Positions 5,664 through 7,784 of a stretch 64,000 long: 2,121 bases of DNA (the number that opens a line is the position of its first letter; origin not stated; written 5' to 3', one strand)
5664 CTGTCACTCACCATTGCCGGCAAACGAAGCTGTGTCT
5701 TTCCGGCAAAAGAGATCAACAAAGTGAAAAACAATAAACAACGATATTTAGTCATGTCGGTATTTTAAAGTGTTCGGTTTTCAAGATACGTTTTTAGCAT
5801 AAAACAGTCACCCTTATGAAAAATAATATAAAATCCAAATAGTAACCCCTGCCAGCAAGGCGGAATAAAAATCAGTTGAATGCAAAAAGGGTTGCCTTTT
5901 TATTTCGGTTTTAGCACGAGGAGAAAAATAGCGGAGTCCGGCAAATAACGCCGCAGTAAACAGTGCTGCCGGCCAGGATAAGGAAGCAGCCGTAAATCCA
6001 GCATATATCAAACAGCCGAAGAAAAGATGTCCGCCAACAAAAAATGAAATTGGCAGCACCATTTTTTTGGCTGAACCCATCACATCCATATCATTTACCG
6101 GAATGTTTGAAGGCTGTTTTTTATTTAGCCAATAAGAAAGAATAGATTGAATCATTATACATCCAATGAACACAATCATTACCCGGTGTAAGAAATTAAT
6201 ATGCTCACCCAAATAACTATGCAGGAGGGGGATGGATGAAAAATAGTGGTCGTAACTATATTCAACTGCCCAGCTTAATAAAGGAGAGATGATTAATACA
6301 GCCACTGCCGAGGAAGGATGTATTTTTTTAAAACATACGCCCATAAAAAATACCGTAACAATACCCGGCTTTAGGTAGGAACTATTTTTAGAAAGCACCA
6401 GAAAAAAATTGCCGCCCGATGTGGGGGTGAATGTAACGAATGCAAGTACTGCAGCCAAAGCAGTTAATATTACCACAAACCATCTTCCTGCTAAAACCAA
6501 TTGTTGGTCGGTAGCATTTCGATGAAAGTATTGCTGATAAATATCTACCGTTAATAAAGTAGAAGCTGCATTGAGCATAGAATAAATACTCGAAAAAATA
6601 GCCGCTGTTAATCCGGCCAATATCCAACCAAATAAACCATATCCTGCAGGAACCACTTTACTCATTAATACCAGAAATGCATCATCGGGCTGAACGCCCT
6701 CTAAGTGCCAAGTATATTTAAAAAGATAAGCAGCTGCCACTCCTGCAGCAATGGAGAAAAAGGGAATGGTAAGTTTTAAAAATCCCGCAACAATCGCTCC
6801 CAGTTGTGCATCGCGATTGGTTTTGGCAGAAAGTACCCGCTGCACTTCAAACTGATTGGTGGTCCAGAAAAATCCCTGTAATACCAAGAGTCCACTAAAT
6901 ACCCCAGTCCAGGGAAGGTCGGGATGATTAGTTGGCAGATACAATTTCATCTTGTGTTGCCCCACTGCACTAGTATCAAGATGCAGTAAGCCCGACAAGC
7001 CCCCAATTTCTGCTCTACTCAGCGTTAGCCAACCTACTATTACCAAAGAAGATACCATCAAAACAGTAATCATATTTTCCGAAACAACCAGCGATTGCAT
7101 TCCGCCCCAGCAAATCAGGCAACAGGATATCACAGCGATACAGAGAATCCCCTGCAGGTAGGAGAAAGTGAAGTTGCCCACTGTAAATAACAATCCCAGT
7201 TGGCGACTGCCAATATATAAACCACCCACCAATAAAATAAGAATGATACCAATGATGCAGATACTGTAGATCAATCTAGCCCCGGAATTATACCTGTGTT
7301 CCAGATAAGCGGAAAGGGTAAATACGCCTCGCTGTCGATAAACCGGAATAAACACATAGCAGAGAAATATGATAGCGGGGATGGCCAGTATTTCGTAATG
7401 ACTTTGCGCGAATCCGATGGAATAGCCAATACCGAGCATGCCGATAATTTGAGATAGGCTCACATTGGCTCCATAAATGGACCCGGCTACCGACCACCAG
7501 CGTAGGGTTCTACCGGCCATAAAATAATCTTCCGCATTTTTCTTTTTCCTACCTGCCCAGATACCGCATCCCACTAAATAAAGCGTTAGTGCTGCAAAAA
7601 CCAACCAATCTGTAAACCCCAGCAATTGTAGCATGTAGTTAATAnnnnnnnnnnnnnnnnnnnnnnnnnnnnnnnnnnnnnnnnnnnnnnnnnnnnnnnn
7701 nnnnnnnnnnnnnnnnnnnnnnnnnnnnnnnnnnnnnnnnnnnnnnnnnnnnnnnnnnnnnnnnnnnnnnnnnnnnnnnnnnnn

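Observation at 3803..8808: Putative Bacteroidota sulfoquinovose (sulfosugar) monooxygenase operon with a sodium symporter and an esterase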

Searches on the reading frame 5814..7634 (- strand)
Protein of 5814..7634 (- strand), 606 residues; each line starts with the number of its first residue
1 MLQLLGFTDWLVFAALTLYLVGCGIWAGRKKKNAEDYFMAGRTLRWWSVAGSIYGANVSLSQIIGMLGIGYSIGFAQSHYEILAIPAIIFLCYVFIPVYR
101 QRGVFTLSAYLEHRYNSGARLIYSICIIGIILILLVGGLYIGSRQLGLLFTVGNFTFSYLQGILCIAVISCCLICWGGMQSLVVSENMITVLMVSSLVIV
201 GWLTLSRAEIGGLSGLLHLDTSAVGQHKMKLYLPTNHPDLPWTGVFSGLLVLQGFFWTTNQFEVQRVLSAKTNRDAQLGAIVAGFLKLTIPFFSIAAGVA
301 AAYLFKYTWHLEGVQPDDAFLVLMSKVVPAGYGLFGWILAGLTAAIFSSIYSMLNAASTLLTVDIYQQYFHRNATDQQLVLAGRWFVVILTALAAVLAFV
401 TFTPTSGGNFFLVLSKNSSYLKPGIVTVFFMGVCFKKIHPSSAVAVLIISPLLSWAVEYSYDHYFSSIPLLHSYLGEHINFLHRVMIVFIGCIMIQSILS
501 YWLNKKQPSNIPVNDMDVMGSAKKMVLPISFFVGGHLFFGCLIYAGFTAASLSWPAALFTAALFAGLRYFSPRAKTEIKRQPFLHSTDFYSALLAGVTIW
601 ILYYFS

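Call 3: search_protein_families(library=pfam, proteins=[window:5814-7634:-], max_evalue=0.01)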
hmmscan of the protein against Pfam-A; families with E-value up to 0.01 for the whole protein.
window:5814-7634:- (606 aa): 1 family
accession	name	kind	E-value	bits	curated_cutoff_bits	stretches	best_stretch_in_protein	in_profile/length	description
PF00474.23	SSF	-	1e-41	143.6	22.8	1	37-449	1-405/406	Sodium:solute symporter family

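Call 4: search_protein_families(library=ncbifam, proteins=[window:5814-7634:-], max_evalue=0.01)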
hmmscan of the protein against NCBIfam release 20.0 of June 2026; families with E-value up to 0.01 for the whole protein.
window:5814-7634:- (606 aa): 7 families
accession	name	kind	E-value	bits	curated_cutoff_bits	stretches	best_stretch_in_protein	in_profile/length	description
NF007790.0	PRK10484.1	equivalog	7e-72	242.9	401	1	11-511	7-491/527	solute:sodium symporter family transporter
TIGR00813.1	sss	superfamily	3.4e-61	207.5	184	1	37-450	1-411/411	sodium/solute symporter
TIGR02121.1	Na_Pro_sym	equivalog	7.5e-20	71.1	515.5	1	13-399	7-384/488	sodium/proline symporter PutP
TIGR02119.1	panF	equivalog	1.5e-11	44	328.05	1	19-419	13-404/471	sodium/pantothenate symporter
TIGR03648.1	Na_symport_lg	subfamily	5.1e-11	41.7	320.75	2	11-205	4-192/547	VC_2705 family sodium/solute symporter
NF058657.1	MncbAcdTpMctC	equivalog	3.6e-05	22.4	670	1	11-401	13-400/527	monocarboxylic acid transporter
NF011948.0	PRK15419.1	equivalog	0.00024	20.1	955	1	16-450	14-437/502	sodium/proline symporter PutP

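Call 7: search_solved_structures(query=window:5814-7634:-, max_evalue=0.001)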
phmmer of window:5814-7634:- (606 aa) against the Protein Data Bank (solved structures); distinct sequences matched with E-value up to 0.001: 10.
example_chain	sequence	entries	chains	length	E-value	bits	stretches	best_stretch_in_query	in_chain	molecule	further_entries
2xq2_A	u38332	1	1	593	7.5e-54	186.9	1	5-450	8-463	SODIUM/GLUCOSE COTRANSPORTER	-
3dh4_A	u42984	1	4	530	7.2e-45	157.2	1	39-450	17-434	Sodium/glucose cotransporter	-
2xq2_B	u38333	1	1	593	2.4e-42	148.9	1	43-450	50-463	SODIUM/GLUCOSE COTRANSPORTER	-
7sl8_A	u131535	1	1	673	1.4e-39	139.7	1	13-462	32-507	Sodium/glucose cotransporter 1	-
7sla_A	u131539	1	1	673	1.6e-39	139.6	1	13-462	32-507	Sodium/glucose cotransporter 1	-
7vsi_A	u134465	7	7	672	6.8e-39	137.5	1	8-452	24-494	Sodium/glucose cotransporter 2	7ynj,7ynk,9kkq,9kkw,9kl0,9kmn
8hb0_A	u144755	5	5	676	7.4e-39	137.3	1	8-452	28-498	Sodium/glucose cotransporter 2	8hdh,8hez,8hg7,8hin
7wmv_A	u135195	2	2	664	9.5e-39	137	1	18-454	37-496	Sodium/glucose cotransporter 1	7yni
5nv9_A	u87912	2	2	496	3.5e-16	62.4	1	5-465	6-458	Putative sodium:solute symporter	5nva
7sl9_A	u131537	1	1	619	5.9e-10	41.9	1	8-398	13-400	Sodium-coupled monocarboxylate transporter 1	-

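Call 55: find_related_loci(query=window:5814-7634:-, collection=genome_contigs, flank=6000)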
Query window:5814-7634:- (606 aa) in genome_contigs; peptide patterns used: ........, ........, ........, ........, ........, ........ (x = any residue, [..] = any of these).
63 stretches matched a pattern; 26 encode a relative of the query (tblastn E <= 1e-3); 26 distinct loci.
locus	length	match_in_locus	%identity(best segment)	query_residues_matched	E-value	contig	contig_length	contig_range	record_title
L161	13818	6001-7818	97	1-606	0e+0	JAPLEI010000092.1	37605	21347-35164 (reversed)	MAG: Bacteroidetes bacterium isolate LacPavin_0419_WC53_MAG_42_9 LacPavin_0419_WC53_scaffold_14740, whole genome shotgun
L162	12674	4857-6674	97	1-606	0e+0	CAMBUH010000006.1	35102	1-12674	MAG: Chitinophaga pinensis isolate MoE-23oct19-53 genome assembly, contig: MoE-23oct19-C956, whole genome shotgun sequen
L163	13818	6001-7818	97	1-606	0e+0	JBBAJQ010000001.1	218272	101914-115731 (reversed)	MAG: Sediminibacterium sp. isolate EUL_015 ctg1-EUL_015, whole genome shotgun sequence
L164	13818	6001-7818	80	1-606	0e+0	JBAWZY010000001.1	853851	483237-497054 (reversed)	MAG: Chitinophagia bacterium isolate ELA127 MAG127_1, whole genome shotgun sequence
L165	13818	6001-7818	73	1-606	0e+0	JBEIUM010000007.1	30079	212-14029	MAG: Sediminibacterium sp. isolate Sample-111-S82-bin-100 Sample_111_S82-bin_100-k141_2268927, whole genome shotgun sequ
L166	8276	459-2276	69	1-606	0e+0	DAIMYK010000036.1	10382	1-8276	MAG TPA_asm: Sediminibacterium sp. isolate CTOTU1231 NODE_4948_length_10382_cov_5.352280, whole genome shotgun sequence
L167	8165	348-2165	68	1-606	0e+0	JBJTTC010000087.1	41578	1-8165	MAG: Sediminibacterium sp. isolate samp_4446_semibin_60 samp_4446_341148, whole genome shotgun sequence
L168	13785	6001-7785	70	12-606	0e+0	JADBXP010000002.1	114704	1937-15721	MAG: Chitinophagaceae bacterium isolate M043S1SP1A08QC M043S1_2, whole genome shotgun sequence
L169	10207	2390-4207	70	1-606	0e+0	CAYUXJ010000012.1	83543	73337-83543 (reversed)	MAG TPA_asm: uncultured Sediminibacterium sp. isolate SRP272421_co1_308 genome assembly, contig: NODE_349_length_83543_c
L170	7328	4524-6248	54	15-606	0e+0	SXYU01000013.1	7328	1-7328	MAG: Cytophagales bacterium isolate F1-20-MAGs093 F1-20__c40191, whole genome shotgun sequence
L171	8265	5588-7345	55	1-605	0e+0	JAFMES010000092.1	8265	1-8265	MAG: Chitinophagaceae bacterium isolate CPBay_Sum0_6G08_78 NODE_8437_length_8265_cov_4.936175, whole genome shotgun sequ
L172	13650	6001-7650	55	37-606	0e+0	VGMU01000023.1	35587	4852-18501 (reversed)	MAG: Bacteroidetes bacterium isolate K_Offshore_40m_m1_251 K_Offshore_40m_m1_251_Ga0194133_10001794, whole genome shotgu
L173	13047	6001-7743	55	9-605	0e+0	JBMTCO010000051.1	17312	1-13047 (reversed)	MAG: Cyclobacteriaceae bacterium isolate LKB_V4_S16_100percent_par_LKB_V4_S16_metabat.140 NODE_2515_length_17312_cov_4.9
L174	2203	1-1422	61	38-511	0e+0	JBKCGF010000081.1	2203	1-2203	MAG: Chitinophagaceae bacterium isolate samp_512_concoct_1051 samp_512_247616, whole genome shotgun sequence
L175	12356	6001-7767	51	1-606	0e+0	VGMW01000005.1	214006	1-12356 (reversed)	MAG: Bacteroidetes bacterium isolate K_Offshore_40m_m2_287 K_Offshore_40m_m2_287_Ga0194133_10000059, whole genome shotgu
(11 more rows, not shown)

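Call 69: search_solved_structures(query=window:5814-7634:-, max_evalue=1e-40, show_alignments=2)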
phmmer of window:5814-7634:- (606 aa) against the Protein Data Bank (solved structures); distinct sequences matched with E-value up to 1e-40: 3.
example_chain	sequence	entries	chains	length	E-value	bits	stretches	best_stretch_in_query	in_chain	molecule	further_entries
2xq2_A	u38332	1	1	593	7.5e-54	186.9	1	5-450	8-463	SODIUM/GLUCOSE COTRANSPORTER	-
3dh4_A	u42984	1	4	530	7.2e-45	157.2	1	39-450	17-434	Sodium/glucose cotransporter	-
2xq2_B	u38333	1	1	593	2.4e-42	148.9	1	43-450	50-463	SODIUM/GLUCOSE COTRANSPORTER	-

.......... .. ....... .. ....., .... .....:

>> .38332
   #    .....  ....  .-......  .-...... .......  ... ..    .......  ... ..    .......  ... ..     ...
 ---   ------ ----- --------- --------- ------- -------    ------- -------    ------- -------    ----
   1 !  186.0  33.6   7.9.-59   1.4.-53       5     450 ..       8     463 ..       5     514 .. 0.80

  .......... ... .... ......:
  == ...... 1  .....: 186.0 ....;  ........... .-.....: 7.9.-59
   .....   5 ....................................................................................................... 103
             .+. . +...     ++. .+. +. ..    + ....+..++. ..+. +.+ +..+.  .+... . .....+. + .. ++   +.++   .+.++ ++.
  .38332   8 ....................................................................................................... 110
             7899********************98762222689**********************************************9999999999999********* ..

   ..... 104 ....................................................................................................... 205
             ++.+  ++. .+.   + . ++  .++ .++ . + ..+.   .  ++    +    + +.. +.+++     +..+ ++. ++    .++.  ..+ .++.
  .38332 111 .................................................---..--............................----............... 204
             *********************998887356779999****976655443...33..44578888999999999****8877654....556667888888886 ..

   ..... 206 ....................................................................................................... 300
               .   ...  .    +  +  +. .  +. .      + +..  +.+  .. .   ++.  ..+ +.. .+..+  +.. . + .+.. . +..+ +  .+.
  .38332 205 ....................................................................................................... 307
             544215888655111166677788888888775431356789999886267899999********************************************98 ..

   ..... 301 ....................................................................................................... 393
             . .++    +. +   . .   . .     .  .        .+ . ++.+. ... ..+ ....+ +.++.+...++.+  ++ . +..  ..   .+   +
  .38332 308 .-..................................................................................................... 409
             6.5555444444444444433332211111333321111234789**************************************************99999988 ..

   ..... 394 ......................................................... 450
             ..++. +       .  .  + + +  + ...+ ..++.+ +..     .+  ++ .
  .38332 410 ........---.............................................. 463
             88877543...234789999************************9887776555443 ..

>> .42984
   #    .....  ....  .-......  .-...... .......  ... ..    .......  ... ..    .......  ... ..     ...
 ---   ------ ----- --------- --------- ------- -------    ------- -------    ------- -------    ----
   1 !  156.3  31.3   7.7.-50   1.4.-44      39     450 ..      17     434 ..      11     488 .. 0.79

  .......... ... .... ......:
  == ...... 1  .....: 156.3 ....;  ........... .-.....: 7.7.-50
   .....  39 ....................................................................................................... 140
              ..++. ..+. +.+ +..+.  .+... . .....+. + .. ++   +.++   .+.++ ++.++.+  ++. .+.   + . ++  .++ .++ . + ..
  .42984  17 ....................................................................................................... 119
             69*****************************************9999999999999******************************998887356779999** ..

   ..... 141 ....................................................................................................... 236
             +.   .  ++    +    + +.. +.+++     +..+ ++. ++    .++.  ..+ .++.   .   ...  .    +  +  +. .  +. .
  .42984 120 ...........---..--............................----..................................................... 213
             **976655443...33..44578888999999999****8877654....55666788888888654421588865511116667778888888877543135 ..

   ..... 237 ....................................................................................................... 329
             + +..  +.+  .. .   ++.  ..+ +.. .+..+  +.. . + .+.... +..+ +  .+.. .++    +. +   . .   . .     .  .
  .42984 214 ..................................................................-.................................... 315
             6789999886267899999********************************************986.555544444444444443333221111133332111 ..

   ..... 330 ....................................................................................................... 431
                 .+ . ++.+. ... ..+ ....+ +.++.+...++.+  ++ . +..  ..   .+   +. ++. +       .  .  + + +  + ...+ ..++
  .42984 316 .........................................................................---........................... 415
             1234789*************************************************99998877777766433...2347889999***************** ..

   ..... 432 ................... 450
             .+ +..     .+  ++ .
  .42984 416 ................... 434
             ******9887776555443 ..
